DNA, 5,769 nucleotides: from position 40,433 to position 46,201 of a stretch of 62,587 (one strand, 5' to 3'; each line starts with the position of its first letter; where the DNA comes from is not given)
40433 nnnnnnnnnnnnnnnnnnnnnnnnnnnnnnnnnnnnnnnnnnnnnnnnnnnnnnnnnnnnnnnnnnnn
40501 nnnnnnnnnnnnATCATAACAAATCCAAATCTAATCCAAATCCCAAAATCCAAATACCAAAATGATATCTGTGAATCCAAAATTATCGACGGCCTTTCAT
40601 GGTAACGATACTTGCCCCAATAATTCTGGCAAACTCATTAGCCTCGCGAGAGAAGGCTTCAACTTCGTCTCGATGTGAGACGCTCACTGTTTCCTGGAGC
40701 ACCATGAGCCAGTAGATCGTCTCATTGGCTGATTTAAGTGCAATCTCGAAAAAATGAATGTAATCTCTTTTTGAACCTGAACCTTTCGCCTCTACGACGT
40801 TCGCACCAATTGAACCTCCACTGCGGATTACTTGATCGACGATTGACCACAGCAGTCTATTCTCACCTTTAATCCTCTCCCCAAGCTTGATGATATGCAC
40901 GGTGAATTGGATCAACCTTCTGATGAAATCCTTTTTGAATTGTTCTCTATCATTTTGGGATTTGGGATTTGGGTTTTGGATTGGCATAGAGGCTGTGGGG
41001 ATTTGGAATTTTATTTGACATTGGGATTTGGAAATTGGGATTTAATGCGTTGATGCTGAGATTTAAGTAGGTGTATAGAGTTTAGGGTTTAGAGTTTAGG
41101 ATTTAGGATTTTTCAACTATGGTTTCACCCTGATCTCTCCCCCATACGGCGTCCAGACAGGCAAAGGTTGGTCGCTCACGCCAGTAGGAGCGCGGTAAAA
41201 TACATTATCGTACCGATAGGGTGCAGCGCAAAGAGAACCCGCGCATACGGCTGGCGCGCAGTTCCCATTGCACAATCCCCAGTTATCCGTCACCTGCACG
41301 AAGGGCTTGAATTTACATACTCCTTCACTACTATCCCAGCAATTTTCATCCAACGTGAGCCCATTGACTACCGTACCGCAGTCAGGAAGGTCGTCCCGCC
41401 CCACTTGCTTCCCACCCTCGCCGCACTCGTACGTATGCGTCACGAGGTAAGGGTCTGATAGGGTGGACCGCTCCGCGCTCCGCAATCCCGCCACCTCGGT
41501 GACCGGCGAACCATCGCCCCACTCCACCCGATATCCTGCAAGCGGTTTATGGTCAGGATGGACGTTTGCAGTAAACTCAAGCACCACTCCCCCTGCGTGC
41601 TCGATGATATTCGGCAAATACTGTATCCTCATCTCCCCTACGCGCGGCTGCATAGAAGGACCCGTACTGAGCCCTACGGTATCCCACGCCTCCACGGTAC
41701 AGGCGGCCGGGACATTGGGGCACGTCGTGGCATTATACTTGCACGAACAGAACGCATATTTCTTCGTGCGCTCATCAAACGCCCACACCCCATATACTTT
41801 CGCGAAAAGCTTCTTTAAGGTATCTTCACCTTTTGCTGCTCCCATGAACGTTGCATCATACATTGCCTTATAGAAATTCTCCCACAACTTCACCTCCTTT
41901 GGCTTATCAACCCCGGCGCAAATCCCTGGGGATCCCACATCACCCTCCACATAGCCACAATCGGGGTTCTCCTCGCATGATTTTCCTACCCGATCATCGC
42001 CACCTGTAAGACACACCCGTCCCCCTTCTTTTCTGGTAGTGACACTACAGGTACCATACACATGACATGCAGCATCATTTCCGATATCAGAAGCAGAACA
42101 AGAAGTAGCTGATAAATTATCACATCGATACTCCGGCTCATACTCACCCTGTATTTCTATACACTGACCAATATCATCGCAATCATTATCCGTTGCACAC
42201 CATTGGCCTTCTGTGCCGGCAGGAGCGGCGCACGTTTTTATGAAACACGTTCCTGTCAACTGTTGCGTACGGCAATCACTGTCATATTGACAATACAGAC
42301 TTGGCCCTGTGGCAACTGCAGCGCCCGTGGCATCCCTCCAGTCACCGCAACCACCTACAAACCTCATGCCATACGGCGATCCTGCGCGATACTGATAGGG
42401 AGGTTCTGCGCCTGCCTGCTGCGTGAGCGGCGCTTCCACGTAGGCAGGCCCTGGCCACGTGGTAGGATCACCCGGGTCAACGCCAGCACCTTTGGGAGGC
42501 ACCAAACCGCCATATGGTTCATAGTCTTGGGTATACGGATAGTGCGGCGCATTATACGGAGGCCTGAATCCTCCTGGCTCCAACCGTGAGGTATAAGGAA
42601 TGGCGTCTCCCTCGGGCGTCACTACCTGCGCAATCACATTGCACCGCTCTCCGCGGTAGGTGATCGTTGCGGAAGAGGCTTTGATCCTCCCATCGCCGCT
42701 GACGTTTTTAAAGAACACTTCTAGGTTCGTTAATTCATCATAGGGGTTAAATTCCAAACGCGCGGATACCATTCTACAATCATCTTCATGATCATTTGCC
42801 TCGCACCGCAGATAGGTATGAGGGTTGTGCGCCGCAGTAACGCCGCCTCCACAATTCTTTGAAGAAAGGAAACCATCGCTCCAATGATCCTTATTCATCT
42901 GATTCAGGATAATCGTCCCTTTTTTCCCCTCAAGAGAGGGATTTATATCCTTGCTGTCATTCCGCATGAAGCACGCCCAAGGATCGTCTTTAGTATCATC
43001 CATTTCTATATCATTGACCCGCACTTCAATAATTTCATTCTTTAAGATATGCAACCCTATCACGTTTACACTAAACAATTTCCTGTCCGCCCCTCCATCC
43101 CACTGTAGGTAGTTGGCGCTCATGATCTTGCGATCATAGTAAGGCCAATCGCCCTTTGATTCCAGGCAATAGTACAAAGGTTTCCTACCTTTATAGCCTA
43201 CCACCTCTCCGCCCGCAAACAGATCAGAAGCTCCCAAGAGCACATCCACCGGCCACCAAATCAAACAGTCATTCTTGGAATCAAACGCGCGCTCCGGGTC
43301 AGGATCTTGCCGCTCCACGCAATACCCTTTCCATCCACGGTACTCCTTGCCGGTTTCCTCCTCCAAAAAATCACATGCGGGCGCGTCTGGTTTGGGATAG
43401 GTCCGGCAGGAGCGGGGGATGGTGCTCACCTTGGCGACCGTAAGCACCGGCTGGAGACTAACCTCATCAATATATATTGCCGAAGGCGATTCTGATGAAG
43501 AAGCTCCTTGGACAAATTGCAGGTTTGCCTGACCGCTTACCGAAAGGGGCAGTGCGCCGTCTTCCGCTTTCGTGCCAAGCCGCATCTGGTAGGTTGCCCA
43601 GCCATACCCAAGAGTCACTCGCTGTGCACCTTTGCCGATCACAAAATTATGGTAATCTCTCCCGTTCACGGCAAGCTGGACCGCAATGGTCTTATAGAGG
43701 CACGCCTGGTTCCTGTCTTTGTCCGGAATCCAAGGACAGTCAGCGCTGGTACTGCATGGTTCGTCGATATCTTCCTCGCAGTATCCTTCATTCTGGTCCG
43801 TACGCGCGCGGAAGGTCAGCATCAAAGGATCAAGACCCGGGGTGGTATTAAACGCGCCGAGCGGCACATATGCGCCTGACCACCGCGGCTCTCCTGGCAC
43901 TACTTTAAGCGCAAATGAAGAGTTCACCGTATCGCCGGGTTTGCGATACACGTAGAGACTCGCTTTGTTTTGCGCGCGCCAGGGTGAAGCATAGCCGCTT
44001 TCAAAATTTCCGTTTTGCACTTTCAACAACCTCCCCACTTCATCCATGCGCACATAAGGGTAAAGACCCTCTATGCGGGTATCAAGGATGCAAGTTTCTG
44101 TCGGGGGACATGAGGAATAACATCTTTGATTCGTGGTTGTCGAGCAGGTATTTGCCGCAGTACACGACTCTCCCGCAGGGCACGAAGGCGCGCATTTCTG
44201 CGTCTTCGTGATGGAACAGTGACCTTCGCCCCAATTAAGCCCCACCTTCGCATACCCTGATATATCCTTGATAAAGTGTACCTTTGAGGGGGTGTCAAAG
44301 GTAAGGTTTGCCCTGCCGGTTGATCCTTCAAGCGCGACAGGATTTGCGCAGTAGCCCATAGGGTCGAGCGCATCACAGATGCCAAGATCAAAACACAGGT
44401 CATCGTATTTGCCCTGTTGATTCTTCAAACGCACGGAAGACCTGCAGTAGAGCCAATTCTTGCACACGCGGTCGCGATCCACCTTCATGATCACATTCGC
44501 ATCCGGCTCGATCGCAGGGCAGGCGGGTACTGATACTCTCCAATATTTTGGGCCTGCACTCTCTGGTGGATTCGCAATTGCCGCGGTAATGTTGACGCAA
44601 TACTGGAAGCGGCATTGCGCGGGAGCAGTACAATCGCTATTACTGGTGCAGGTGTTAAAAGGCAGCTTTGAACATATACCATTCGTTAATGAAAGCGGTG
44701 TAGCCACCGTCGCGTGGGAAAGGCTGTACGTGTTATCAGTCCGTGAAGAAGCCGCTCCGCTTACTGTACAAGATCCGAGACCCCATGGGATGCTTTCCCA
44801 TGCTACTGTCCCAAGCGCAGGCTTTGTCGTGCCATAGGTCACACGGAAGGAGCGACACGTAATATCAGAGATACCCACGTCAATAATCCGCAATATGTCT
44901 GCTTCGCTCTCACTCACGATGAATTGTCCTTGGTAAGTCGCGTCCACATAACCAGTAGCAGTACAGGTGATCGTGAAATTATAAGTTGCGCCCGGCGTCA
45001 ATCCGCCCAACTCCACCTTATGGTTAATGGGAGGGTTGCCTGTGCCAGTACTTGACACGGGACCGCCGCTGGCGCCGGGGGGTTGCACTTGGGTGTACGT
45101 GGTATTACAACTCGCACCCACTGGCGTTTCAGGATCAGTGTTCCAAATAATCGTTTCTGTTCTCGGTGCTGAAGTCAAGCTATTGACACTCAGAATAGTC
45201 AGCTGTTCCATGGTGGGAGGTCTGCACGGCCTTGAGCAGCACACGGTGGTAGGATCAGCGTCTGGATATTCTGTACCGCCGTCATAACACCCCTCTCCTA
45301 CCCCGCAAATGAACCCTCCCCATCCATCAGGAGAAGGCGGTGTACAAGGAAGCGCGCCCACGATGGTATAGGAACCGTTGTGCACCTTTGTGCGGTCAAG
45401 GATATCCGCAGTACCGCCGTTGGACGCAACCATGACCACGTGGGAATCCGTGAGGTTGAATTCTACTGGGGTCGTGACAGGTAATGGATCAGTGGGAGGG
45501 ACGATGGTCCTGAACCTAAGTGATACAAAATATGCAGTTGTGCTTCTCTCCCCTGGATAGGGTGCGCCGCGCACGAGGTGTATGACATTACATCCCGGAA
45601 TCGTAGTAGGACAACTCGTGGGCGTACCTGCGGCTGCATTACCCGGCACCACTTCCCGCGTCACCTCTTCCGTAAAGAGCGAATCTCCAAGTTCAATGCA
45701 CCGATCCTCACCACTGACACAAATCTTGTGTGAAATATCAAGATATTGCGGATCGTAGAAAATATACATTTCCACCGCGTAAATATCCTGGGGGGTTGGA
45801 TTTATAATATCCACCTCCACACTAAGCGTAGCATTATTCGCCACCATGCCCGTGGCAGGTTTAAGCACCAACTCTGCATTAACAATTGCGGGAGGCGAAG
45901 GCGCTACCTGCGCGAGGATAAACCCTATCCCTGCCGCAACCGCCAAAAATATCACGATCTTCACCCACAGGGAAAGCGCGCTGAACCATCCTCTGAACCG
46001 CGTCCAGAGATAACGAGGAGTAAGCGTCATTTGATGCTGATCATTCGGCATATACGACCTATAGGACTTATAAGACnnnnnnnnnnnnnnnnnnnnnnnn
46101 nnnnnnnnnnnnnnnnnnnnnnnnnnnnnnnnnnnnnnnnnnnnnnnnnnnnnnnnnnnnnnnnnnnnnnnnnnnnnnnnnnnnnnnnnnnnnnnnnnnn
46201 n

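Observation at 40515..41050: Four-helix-bundle (rRNA IVS-protein family) genes sit inside long inverted arms of degenerate short repeats in the middle of protein-coding operons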

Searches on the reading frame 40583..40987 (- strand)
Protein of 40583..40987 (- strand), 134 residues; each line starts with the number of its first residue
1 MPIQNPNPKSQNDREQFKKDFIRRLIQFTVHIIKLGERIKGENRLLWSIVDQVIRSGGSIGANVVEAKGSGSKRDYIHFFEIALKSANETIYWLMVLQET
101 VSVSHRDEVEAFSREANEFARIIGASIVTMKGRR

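Call 7: search_protein_families(library=pfam, proteins=[window:40583-40987:-])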
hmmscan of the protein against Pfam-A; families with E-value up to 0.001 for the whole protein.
window:40583-40987:- (134 aa): 1 family
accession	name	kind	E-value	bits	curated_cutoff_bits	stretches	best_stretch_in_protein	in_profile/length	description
PF05635.17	23S_rRNA_IVP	-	1.7e-18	67.2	33.8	1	23-124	7-105/106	23S rRNA-intervening sequence protein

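Call 8: search_protein_families(library=ncbifam, proteins=[window:40583-40987:-])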
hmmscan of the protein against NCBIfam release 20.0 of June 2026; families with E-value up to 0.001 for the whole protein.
window:40583-40987:- (134 aa): 3 families
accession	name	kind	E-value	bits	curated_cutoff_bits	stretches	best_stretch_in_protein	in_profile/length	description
TIGR02436.1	TIGR02436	subfamily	3.9e-23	81.7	24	1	23-130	3-108/109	four helix bundle protein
NF008911.0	PRK12275.1-2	subfamily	7.9e-10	39.3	137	1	23-131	11-116/118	hypothetical protein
NF008912.0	PRK12275.1-6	subfamily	9.7e-10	38.5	124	1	26-131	13-112/117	hypothetical protein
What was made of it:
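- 40583..40987 (-): Element C: four-helix-bundle ORF (134 aa, pI 9.75). PF05635 E 1.7e-18, TIGR02436 E 3.9e-23 (calls 7, 8).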

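Call 23: find_encoding_contigs(protein=window:40583-40987:-, flank=10000, max_places=10)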
Protein window:40583-40987:- (134 aa): no gene with exactly this product is on record in the collection.
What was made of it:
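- Tried and rejected: Exact-protein look-up of element C found nothing on record (call 23).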

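Call 92: search_protein_families(library=padloc, proteins=[window:40583-40987:-], max_evalue=0.001)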
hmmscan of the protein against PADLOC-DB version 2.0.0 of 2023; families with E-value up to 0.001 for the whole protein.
window:40583-40987:- (134 aa): 0 families

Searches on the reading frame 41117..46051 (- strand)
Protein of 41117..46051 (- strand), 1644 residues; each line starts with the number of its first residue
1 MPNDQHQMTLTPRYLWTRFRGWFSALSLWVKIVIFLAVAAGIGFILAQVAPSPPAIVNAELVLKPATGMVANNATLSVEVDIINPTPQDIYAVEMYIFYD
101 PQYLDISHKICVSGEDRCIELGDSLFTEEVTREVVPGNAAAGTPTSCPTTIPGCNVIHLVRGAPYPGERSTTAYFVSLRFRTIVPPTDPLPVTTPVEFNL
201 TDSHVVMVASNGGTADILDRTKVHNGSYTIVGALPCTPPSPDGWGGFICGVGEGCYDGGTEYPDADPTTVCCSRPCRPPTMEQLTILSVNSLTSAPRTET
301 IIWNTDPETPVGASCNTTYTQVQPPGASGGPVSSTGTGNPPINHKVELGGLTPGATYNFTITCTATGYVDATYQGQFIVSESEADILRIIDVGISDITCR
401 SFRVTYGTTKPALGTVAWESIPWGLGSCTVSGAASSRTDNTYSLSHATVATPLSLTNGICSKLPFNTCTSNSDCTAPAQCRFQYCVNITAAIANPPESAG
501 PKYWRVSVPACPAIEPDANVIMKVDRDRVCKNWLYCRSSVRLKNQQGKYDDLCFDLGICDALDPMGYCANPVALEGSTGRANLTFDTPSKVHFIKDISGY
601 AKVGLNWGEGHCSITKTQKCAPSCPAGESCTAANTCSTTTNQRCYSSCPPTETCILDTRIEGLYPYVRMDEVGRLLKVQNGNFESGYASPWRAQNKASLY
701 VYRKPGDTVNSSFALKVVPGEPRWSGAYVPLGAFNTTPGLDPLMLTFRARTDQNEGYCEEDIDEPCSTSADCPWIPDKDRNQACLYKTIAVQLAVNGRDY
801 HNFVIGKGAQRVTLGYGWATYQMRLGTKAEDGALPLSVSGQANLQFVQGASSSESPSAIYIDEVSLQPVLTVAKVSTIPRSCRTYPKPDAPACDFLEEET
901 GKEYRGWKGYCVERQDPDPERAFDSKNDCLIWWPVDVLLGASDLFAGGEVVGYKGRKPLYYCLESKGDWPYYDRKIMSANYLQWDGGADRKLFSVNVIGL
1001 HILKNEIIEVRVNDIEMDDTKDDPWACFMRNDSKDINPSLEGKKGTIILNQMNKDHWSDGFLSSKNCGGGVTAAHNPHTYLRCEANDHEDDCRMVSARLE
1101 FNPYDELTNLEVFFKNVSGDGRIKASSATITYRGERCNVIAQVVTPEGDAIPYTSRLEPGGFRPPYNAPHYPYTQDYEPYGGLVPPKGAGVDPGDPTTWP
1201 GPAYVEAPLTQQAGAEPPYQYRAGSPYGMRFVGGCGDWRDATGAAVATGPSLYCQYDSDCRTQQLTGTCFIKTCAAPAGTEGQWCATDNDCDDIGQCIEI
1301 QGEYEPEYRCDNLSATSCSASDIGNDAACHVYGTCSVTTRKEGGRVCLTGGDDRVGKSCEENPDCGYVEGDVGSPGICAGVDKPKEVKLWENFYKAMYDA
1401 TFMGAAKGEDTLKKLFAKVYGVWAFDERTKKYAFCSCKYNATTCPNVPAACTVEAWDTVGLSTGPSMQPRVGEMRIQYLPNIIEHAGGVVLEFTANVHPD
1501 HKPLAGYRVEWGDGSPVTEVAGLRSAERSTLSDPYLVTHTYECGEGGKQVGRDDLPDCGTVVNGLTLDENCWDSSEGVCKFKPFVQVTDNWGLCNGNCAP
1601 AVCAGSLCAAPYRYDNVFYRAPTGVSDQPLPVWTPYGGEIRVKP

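Call 22: search_protein_families(library=pfam, proteins=[window:41117-46051:-], max_evalue=0.01)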
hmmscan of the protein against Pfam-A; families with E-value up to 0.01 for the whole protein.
window:41117-46051:- (1644 aa): 2 families
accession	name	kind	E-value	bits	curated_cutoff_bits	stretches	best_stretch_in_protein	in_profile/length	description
PF02018.23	CBM_4_9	-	0.00072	20.4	25.9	0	678-729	4-53/136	Carbohydrate binding domain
PF16656.11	Pur_ac_phosph_N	-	0.0043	18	30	0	291-365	7-82/93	Purple acid Phosphatase, N-terminal domain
